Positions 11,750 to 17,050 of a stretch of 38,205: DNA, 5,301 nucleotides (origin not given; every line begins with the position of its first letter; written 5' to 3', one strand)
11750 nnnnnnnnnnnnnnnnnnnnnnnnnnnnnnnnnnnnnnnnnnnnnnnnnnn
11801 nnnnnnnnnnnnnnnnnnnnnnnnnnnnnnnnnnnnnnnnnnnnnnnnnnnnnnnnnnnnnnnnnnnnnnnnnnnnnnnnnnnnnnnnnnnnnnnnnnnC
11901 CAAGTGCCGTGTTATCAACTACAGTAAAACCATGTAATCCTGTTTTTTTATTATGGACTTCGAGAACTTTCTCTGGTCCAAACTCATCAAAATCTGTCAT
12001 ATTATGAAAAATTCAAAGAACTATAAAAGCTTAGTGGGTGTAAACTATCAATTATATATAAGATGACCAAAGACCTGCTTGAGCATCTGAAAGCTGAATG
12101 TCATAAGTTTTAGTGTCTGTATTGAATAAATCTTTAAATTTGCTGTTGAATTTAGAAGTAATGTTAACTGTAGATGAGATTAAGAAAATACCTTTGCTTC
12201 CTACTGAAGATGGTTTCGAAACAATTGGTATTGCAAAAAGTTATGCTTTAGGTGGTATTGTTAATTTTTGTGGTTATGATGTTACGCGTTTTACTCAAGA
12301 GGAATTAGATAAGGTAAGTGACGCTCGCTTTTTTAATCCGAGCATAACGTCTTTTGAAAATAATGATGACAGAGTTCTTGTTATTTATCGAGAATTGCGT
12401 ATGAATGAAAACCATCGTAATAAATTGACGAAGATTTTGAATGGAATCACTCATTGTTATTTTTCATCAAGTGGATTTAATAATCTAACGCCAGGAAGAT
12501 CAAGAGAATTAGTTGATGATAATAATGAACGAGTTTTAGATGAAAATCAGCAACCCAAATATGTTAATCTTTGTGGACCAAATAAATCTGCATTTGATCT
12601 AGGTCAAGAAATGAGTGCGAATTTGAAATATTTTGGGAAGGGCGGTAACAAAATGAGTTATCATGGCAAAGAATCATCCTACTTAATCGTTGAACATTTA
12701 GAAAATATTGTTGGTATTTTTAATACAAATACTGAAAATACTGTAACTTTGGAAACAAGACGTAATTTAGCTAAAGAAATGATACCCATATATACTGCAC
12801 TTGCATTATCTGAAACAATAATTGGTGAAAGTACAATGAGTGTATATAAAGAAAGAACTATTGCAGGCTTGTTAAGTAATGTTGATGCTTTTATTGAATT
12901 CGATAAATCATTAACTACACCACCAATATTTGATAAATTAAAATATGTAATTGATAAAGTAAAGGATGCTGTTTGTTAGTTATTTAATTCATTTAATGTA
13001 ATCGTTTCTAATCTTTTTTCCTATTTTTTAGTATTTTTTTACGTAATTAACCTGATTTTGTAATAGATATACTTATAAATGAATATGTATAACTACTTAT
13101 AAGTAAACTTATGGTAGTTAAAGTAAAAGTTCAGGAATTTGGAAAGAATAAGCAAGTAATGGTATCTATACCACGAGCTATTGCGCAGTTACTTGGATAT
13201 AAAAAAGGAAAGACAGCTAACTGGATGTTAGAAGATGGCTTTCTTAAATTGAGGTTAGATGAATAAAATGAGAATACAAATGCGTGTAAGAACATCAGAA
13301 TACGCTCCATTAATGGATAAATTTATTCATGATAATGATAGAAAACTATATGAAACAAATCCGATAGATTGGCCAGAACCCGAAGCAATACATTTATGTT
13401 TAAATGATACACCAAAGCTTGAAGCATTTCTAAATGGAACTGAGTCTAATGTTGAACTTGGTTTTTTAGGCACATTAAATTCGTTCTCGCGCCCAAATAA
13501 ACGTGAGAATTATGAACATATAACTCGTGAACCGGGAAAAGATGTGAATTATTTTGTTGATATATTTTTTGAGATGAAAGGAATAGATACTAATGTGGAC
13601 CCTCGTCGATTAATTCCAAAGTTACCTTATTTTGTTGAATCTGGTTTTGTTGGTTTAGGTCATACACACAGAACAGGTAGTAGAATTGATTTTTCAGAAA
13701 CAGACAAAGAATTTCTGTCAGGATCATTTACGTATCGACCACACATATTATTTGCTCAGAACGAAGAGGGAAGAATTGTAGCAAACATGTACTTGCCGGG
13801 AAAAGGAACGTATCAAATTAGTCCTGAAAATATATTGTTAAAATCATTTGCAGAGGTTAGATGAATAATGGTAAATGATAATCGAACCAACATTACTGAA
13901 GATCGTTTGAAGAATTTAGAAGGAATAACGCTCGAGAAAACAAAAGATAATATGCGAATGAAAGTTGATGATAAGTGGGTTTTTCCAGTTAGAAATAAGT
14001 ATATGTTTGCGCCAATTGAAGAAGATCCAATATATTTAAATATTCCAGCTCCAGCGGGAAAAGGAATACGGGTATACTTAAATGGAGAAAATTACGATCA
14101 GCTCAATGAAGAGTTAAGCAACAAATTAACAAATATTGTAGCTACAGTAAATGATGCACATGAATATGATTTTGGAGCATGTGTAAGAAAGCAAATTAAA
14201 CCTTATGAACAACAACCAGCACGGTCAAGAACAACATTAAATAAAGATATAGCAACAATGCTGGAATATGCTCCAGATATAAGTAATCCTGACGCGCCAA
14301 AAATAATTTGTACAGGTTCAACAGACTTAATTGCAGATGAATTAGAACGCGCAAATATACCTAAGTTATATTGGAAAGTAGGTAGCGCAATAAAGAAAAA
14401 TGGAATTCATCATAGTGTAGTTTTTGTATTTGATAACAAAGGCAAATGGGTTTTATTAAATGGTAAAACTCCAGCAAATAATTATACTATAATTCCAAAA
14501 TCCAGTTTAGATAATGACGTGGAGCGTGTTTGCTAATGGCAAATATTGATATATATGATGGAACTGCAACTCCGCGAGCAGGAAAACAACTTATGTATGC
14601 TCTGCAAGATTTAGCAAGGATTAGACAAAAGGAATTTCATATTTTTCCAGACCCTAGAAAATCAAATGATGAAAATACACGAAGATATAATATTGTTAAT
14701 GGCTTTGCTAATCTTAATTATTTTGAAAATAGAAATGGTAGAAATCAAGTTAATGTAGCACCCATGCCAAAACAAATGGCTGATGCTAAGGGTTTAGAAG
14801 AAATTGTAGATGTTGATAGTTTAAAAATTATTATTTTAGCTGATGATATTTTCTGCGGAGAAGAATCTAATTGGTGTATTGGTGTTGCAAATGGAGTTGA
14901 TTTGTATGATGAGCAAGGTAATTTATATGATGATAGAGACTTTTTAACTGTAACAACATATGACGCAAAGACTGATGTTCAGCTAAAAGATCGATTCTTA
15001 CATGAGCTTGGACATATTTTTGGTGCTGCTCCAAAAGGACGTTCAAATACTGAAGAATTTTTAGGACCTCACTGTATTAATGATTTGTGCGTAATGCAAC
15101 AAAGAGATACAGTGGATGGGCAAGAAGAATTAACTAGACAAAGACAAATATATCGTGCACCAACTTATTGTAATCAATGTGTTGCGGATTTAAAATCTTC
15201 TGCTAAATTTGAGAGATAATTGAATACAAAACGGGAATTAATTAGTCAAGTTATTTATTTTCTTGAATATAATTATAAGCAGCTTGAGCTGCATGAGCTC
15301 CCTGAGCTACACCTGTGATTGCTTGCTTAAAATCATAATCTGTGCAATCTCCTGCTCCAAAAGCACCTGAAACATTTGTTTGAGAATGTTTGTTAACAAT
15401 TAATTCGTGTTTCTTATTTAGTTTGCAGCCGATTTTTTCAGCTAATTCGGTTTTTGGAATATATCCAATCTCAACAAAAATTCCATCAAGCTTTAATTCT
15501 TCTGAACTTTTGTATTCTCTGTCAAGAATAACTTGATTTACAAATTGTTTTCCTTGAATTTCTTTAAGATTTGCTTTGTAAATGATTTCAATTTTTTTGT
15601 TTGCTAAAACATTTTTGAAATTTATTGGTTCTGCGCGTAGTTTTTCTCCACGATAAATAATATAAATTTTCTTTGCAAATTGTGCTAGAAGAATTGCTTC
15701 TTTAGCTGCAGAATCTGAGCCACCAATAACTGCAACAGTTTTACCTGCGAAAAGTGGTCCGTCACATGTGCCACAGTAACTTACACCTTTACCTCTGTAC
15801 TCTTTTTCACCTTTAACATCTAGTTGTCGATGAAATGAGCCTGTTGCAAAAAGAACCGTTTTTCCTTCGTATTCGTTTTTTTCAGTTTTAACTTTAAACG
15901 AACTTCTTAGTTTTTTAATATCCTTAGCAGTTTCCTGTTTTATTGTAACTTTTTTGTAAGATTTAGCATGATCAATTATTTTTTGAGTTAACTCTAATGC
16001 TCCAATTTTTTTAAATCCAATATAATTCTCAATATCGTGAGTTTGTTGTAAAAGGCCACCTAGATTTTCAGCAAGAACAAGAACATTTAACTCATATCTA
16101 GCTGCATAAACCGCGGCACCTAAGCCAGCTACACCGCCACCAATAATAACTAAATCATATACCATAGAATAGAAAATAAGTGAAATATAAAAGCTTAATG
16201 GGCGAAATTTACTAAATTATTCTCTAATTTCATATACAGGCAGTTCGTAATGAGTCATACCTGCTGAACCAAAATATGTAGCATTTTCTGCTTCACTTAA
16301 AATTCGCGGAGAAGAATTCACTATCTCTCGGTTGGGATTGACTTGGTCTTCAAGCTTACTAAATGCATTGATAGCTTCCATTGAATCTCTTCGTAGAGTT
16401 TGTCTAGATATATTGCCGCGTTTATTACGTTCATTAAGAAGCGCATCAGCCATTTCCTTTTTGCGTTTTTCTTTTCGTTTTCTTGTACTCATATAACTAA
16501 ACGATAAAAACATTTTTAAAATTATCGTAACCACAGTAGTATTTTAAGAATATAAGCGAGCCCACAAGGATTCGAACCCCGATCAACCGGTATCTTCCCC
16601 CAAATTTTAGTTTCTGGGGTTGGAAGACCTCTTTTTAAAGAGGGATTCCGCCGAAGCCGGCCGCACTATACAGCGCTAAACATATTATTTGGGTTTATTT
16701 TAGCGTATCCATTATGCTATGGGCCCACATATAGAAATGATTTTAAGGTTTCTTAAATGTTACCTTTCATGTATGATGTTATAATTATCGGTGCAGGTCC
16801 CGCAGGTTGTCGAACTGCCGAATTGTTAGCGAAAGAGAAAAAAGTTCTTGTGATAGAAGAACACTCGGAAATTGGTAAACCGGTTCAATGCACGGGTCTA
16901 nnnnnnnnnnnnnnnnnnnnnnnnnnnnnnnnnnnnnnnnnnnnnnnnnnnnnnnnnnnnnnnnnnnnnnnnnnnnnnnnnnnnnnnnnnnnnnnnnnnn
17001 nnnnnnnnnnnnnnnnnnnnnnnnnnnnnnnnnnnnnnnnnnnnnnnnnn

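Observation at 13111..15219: Translationally coupled four-gene cassette: AbrB-like protein, MPN/JAMM-like, papain/transglutaminase-like, and archaemetzincin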

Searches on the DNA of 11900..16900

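Call 79: search_rna_families(source=window, start=11900, end=16900, threshold=evalue, max_evalue=0.1)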
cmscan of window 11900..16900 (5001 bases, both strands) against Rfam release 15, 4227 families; matches with E-value up to 0.1: 0.
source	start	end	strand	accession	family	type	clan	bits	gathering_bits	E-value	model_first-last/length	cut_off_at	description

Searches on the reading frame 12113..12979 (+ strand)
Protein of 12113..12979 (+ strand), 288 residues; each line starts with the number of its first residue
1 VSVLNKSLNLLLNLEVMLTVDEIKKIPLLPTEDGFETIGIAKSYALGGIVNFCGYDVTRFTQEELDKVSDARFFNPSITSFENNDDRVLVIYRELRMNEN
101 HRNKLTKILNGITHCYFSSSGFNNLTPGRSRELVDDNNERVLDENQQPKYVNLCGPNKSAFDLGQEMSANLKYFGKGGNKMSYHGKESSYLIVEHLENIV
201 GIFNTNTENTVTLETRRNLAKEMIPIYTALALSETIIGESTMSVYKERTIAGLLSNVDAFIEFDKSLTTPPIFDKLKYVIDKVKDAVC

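Call 4: search_protein_families(library=pfam, proteins=[window:12113-12979:+], max_evalue=1)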
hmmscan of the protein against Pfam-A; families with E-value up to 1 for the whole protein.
window:12113-12979:+ (288 aa): 1 family
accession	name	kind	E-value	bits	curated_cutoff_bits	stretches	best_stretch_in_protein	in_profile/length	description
PF02287.20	Dehydratase_SU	-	0.21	12.1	25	0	84-116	78-110/133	Dehydratase small subunit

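Call 6: search_protein_families(library=phrogs, proteins=[window:12113-12979:+], max_evalue=1)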
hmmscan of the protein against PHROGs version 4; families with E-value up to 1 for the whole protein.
window:12113-12979:+ (288 aa): 1 family
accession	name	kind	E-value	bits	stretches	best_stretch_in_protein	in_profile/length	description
phrog_1434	-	unknown function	0.21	12.8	0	189-216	22-49/97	-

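Call 7: search_protein_families(library=padloc, proteins=[window:12113-12979:+], max_evalue=1)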
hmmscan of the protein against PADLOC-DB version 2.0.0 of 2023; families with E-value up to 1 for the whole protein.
window:12113-12979:+ (288 aa): 0 families

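Call 29: search_protein_families(library=ncbifam, proteins=[window:12113-12979:+], max_evalue=1)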
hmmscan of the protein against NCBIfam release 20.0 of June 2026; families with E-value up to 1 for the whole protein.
window:12113-12979:+ (288 aa): 1 family
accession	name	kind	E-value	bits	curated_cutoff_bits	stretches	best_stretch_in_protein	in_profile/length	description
NF011975.0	PRK15443.2-2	subfamily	0.049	13.6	196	0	84-116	81-113/139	diol dehydratase small subunit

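Call 83: find_related_loci(query=window:12161-12979:+, collection=genome_contigs, flank=4000)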
Query window:12161-12979:+ (272 aa) in genome_contigs; peptide patterns used: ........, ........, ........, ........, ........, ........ (x = any residue, [..] = any of these).
46 stretches matched a pattern, but none encodes a relative of the query by tblastn (E <= 1e-3).

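Call 105: search_solved_structures(query=window:12161-12979:+, max_evalue=1)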
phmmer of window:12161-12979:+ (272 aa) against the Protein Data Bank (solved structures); distinct sequences matched with E-value up to 1: 0.
